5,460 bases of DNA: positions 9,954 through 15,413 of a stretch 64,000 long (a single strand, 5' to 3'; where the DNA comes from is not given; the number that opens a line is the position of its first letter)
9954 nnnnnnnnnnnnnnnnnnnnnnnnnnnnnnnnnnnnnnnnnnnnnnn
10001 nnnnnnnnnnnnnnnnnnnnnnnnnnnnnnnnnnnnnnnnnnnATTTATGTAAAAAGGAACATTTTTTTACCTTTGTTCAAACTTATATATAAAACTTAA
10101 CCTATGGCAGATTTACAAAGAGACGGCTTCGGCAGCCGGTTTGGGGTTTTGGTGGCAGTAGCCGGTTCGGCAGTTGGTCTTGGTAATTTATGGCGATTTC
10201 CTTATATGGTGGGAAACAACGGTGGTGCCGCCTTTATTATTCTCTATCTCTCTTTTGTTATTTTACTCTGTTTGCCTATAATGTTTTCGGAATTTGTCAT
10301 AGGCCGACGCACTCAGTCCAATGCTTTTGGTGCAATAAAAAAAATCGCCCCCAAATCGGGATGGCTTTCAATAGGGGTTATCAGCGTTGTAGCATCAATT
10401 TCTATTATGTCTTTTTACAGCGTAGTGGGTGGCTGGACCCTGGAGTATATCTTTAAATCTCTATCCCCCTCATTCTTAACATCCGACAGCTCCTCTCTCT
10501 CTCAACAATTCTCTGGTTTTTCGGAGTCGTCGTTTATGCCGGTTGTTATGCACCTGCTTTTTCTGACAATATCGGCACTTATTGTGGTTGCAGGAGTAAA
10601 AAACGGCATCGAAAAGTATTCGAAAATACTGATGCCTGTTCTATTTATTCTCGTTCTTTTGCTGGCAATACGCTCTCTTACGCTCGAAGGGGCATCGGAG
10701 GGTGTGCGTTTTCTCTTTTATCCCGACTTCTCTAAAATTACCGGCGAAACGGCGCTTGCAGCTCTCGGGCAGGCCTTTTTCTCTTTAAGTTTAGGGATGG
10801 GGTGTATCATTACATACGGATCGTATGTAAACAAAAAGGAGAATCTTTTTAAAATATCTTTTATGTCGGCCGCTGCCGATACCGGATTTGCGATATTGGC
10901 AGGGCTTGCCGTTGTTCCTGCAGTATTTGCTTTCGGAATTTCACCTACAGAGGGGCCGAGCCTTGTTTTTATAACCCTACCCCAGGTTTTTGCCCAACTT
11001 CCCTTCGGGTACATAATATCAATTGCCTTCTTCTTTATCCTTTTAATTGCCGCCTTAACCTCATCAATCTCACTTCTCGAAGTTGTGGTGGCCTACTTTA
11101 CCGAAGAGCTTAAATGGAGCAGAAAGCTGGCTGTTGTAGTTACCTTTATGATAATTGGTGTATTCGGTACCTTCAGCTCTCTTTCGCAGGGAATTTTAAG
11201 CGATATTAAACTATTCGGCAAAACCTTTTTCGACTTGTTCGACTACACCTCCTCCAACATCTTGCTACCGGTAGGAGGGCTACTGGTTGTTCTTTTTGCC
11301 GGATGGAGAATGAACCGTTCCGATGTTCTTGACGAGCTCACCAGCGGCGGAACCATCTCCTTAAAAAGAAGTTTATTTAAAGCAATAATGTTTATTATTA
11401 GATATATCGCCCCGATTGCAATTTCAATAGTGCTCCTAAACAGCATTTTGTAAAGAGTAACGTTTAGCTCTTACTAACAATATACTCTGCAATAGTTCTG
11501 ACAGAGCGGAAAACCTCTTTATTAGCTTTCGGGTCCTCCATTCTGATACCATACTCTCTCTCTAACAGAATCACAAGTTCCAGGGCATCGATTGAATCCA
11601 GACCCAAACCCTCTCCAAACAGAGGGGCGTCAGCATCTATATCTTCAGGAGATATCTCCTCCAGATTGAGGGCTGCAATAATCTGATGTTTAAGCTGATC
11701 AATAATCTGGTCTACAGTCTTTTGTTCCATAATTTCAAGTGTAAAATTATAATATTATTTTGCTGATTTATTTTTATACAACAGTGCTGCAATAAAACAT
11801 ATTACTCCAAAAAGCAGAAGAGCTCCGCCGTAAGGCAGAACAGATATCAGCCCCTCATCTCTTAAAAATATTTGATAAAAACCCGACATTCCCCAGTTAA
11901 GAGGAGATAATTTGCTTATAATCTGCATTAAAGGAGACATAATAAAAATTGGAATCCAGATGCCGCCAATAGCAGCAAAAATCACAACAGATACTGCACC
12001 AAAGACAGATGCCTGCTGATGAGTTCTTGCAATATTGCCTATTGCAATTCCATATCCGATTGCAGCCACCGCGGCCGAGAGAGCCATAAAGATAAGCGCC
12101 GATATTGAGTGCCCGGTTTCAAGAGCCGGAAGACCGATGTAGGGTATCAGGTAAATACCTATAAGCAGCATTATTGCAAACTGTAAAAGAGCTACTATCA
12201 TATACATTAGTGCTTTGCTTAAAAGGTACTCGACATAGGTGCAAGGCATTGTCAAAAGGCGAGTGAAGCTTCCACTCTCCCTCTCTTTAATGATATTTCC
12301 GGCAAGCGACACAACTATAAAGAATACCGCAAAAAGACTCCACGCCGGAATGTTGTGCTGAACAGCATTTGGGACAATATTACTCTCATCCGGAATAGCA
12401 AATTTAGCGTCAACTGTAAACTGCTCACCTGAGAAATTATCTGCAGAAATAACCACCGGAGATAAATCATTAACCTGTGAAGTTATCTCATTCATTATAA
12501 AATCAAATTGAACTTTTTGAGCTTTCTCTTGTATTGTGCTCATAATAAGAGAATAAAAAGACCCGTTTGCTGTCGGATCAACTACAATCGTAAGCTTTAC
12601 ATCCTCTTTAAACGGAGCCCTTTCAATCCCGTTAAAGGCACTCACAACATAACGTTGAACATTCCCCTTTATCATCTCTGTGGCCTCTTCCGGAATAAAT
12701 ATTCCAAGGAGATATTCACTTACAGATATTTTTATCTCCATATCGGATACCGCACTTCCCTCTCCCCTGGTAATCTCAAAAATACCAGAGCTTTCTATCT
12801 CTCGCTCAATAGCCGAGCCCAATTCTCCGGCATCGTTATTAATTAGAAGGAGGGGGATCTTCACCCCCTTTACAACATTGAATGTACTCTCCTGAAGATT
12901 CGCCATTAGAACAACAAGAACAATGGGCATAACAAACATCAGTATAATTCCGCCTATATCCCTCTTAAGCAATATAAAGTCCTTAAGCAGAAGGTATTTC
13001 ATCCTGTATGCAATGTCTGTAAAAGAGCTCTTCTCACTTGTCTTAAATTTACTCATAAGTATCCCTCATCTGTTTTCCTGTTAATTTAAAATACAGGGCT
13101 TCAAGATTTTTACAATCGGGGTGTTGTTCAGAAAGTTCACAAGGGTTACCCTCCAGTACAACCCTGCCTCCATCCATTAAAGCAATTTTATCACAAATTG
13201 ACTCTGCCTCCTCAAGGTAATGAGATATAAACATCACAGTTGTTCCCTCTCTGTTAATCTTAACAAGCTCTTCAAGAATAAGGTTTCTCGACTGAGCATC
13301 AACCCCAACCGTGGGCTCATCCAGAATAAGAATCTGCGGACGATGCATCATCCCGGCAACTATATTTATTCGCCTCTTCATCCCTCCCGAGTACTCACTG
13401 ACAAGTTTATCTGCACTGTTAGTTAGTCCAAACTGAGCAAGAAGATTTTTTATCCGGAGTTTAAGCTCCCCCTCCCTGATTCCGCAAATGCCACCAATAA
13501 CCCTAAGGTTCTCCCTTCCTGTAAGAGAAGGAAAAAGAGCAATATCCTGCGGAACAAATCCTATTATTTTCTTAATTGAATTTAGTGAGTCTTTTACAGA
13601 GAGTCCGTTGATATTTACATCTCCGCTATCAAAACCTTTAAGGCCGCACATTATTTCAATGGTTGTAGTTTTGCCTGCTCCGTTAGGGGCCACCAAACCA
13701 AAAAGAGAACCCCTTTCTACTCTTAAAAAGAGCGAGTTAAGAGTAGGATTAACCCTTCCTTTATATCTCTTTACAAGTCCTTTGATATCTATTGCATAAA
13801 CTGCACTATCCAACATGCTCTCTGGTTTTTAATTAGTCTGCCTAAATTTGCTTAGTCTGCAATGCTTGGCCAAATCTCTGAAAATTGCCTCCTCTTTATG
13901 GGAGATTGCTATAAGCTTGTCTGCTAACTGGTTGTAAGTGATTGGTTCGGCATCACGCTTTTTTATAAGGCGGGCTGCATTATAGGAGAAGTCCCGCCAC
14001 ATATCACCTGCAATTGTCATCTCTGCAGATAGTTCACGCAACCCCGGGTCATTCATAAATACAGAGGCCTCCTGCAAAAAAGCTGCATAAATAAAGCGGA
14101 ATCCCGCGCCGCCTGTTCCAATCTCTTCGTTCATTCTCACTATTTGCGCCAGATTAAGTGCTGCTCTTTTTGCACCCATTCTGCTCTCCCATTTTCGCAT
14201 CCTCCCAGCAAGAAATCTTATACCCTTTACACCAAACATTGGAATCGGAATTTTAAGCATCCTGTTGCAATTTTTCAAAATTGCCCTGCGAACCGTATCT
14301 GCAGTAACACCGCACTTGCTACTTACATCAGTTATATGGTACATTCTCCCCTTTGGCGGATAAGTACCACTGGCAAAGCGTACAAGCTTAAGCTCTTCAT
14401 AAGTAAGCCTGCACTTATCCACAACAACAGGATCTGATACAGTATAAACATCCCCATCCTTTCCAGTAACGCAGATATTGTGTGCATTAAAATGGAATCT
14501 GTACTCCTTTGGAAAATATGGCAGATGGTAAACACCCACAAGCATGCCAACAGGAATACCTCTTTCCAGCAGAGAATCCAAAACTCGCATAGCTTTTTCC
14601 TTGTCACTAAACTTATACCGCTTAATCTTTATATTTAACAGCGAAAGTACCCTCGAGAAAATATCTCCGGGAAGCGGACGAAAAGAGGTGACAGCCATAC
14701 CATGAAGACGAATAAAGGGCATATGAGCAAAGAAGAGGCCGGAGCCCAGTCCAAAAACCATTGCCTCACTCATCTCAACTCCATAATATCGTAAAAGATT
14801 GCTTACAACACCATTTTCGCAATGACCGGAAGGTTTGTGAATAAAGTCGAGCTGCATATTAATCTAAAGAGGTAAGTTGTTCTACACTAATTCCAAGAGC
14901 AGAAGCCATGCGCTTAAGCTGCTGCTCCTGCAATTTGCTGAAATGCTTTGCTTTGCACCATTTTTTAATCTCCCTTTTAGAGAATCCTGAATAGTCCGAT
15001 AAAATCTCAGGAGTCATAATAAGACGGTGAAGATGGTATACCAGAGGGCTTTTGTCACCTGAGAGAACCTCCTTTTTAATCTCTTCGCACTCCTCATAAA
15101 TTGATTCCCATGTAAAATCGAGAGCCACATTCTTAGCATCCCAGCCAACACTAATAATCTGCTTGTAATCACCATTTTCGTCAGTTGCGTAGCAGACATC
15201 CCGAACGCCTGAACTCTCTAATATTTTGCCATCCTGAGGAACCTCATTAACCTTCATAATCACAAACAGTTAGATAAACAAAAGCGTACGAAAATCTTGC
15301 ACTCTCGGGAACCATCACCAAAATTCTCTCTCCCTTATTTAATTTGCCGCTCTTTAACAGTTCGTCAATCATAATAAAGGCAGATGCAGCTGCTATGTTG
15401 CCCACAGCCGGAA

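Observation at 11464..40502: Complete flexirubin-type APE-DAR cluster with a non-canonical tailoring set in a probable anaerobe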

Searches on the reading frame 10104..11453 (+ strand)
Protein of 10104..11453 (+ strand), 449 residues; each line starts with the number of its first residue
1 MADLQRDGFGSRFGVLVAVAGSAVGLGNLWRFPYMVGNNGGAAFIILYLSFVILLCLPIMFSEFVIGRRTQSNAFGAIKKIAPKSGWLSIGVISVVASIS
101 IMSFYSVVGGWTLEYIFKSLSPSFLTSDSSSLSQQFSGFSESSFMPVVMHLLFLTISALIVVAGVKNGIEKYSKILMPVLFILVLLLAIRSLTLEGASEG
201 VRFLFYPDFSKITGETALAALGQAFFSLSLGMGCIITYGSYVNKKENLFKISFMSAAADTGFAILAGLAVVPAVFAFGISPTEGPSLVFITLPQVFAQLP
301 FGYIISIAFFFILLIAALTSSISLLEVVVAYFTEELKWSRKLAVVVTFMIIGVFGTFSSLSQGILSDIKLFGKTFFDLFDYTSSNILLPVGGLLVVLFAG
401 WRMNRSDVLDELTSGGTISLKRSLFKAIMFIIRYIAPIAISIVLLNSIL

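Call 8: search_protein_families(library=ncbifam, proteins=[window:10104-11453:+], max_evalue=0.00001)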
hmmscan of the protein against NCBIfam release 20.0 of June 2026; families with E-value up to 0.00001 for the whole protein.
window:10104-11453:+ (449 aa): 1 family
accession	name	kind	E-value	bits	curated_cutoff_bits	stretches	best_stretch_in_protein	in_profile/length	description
NF037979.1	Na_transp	subfamily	3e-49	168.1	50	1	17-385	10-374/419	sodium-dependent transporter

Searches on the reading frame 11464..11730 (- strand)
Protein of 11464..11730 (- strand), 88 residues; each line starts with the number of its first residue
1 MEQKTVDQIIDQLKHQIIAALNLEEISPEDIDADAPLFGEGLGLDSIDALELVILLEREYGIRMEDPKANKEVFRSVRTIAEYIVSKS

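Call 3: search_protein_families(library=pfam, proteins=[window:11464-11730:-])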
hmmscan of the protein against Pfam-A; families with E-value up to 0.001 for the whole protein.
window:11464-11730:- (88 aa): 1 family
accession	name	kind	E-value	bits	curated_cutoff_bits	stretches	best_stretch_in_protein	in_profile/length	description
PF00550.31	PP-binding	-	1.1e-10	42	20.8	1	25-84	12-67/67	Phosphopantetheine attachment site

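Call 6: search_protein_families(library=ncbifam, proteins=[window:11464-11730:-], max_evalue=0.00001)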
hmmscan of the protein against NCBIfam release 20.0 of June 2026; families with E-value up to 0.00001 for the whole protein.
window:11464-11730:- (88 aa): 10 families
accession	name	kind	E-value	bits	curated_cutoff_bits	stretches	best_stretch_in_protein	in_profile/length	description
NF006617.0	PRK09184.1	subfamily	7.1e-24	83.7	70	1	5-86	10-92/96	phosphopantetheine-binding protein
TIGR00517.1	acyl_carrier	equivalog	7.4e-12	45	70.45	1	7-87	2-76/77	acyl carrier protein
NF003757.0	PRK05350.1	equivalog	5.2e-11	42.5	65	1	7-83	5-72/83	acyl carrier protein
NF002148.0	PRK00982.1-2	subfamily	4.3e-10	39.3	71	1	7-87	3-77/79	acyl carrier protein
NF058660.1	cispen_ACP_AmcB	equivalog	3.5e-09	36.7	80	1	11-86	4-77/80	cispentacin biosynthesis acyl carrier protein AmcB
NF052616.1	ACP_for_OlsHI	equivalog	4.8e-09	36.5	130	1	11-87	6-80/83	ornithine lipid biosynthesis acyl carrier protein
NF002149.0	PRK00982.1-3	equivalog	4.6e-08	32.9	106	1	8-86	3-75/78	acyl carrier protein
NF005480.0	PRK07081.1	equivalog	1.2e-07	31.6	72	1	17-84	8-73/83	acyl carrier protein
NF002151.0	PRK00982.1-5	equivalog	2e-07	31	92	1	8-85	3-74/78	acyl carrier protein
NF002150.0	PRK00982.1-4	subfamily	1.7e-06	28.2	66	1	7-87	4-78/80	acyl carrier protein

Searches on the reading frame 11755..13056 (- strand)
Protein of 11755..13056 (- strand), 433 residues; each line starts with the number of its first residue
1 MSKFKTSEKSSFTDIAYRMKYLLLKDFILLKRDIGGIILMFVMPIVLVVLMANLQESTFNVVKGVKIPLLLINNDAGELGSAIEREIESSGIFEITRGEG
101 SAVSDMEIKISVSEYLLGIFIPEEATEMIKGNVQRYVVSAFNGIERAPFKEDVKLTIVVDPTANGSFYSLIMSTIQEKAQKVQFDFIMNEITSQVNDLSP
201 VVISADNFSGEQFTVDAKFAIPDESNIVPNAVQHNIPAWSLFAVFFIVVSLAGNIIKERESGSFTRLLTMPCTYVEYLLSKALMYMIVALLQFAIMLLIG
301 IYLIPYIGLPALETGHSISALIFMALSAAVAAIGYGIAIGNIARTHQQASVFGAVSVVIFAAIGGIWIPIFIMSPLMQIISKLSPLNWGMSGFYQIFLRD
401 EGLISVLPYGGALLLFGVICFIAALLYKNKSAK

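Call 3: search_protein_families(library=pfam, proteins=[window:11755-13056:-])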
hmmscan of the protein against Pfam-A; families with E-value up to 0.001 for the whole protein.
window:11755-13056:- (433 aa): 4 families
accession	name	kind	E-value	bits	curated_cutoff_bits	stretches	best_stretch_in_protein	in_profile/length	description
PF12698.13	ABC2_membrane_3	-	6.6e-32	111.4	31.6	1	36-426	3-347/347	ABC-2 family transporter protein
PF01061.29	ABC2_membrane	-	3.1e-20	73.1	26.9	1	232-398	48-211/211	ABC-2 type transporter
PF12679.13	ABC2_membrane_2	-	1.2e-13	51.4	27.2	1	23-430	4-281/283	ABC-2 family transporter protein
PF12730.13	ABC2_membrane_4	-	0.00025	21.5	27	1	238-333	56-153/179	ABC-2 family transporter protein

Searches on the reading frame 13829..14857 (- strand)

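Call 3: search_protein_families(library=pfam, proteins=[window:13829-14857:-])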
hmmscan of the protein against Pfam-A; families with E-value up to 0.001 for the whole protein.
window:13829-14857:- (342 aa): 2 families
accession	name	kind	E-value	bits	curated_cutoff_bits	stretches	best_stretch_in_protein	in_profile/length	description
PF16169.10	DUF4872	-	1.4e-52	178.4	28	1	154-329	1-173/173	Domain of unknown function (DUF4872)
PF14399.12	BtrH_N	-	2.4e-49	167.5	29.7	1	12-143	1-134/134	Butirosin biosynthesis protein H, N-terminal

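Call 6: search_protein_families(library=ncbifam, proteins=[window:13829-14857:-], max_evalue=0.00001)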
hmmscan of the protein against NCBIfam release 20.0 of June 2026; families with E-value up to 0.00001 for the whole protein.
window:13829-14857:- (342 aa): 1 family
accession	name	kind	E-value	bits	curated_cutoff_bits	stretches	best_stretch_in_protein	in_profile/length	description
NF053550.1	DarH_acyl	equivalog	2.4e-126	421.3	300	1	4-329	1-324/325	BtrH-related acyltransferase DarH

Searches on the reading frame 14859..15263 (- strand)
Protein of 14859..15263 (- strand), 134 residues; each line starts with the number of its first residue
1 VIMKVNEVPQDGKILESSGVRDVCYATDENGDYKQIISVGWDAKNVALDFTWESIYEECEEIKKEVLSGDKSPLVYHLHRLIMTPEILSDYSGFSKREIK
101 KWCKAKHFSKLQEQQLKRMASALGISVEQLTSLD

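Call 3: search_protein_families(library=pfam, proteins=[window:14859-15263:-])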
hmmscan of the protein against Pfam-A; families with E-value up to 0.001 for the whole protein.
window:14859-15263:- (134 aa): 0 families

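Call 6: search_protein_families(library=ncbifam, proteins=[window:14859-15263:-], max_evalue=0.00001)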
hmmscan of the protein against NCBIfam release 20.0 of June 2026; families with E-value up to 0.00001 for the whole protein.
window:14859-15263:- (134 aa): 2 families
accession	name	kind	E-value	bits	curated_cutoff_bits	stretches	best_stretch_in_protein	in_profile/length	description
NF053545.1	flexirubin_DarG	equivalog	5.4e-39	133.3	170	1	3-130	1-128/129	flexirubin biosynthesis protein DarG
NF053536.1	DarG_fam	subfamily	4.6e-36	123.9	70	1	3-133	1-130/131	DarG family dialkylresorcinol biosynthesis protein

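Call 47: search_protein_families(library=pfam, proteins=[window:14859-15263:-], max_evalue=0.1)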
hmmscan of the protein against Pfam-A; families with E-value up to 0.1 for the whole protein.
window:14859-15263:- (134 aa): 0 families
